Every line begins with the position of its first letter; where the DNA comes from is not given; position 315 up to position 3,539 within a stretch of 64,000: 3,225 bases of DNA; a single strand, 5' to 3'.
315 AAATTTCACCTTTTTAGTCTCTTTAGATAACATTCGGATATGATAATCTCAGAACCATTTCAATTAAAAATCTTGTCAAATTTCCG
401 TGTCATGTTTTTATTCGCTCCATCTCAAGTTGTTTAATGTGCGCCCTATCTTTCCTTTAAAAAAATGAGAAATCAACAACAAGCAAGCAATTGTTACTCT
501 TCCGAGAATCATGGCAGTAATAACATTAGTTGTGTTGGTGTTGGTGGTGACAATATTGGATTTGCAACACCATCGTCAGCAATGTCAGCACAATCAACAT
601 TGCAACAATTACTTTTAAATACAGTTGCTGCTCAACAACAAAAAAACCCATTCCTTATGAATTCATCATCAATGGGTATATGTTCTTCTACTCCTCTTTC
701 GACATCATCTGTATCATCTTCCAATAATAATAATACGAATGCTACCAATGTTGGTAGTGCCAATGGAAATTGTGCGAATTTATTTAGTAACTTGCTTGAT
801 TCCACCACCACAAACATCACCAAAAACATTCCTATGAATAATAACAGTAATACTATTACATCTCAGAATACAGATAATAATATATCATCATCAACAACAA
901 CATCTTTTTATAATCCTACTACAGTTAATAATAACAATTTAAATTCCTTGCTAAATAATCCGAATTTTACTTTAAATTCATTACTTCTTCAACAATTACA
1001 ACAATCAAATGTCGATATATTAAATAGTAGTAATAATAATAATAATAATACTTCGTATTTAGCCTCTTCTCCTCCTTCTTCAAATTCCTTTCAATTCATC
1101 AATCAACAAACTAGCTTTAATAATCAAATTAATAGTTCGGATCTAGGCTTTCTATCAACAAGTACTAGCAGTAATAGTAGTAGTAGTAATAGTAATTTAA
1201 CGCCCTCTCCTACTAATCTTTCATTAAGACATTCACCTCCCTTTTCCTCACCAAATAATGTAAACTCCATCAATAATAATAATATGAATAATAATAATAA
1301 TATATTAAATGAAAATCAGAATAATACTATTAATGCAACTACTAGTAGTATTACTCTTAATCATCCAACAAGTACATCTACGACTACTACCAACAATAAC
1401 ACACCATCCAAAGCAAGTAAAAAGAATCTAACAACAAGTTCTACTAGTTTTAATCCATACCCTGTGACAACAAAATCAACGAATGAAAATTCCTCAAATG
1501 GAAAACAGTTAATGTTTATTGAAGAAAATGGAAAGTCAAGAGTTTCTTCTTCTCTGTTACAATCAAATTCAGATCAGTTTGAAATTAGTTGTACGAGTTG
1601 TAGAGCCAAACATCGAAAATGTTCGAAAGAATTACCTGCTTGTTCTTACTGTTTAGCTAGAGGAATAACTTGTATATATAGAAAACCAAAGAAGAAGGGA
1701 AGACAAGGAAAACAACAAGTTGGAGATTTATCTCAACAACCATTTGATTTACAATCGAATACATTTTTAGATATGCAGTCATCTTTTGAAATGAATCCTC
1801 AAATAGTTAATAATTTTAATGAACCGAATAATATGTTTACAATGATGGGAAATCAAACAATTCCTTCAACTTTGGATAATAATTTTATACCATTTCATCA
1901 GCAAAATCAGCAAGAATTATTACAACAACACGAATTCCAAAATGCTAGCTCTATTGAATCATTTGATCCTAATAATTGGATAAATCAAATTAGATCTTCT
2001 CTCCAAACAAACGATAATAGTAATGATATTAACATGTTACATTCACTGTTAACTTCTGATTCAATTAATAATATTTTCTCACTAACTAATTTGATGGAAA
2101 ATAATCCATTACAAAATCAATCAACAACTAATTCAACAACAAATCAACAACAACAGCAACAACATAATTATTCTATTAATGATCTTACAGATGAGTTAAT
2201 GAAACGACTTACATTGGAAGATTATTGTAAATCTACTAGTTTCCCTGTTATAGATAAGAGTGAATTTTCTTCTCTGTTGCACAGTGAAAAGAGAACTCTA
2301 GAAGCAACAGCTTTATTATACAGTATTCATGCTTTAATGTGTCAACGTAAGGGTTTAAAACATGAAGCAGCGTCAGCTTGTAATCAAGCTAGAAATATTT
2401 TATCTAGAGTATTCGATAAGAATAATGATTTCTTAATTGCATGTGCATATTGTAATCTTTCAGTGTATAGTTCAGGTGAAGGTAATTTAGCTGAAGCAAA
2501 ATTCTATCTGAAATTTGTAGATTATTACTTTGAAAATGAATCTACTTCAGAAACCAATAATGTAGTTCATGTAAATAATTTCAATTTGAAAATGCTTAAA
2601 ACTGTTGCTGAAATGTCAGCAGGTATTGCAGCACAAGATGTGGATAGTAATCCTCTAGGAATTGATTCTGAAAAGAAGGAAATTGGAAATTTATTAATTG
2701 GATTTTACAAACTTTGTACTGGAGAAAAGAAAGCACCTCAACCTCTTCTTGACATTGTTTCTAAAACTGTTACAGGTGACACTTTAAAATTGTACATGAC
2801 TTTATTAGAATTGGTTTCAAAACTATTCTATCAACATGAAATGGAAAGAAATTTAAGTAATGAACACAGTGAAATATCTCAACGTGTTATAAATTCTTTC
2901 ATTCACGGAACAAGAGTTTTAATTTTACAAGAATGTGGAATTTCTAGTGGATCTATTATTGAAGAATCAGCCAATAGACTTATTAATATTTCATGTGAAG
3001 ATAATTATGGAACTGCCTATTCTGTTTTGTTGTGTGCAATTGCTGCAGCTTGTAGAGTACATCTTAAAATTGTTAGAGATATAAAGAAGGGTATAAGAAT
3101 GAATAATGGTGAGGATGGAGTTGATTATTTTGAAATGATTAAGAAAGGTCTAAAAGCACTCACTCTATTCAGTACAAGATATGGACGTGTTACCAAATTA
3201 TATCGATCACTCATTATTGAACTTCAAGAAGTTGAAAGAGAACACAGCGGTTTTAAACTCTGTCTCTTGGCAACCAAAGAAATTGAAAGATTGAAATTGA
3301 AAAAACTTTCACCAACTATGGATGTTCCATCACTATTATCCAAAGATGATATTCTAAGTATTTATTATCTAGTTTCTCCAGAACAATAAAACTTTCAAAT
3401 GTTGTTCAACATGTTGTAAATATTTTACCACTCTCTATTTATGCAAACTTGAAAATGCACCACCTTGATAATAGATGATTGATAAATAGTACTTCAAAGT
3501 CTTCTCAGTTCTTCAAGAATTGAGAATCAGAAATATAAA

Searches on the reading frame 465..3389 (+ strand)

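Call 11: search_protein_families(library=pfam, proteins=[window:465-3389:+], max_evalue=0.001)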
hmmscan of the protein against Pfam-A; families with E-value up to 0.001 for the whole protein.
window:465-3389:+ (974 aa): 1 family
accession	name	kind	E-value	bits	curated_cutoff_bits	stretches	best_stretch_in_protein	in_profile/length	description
PF00172.23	Zn_clus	-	4.9e-08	33.4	21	1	375-411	2-38/39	Fungal Zn(2)-Cys(6) binuclear cluster domain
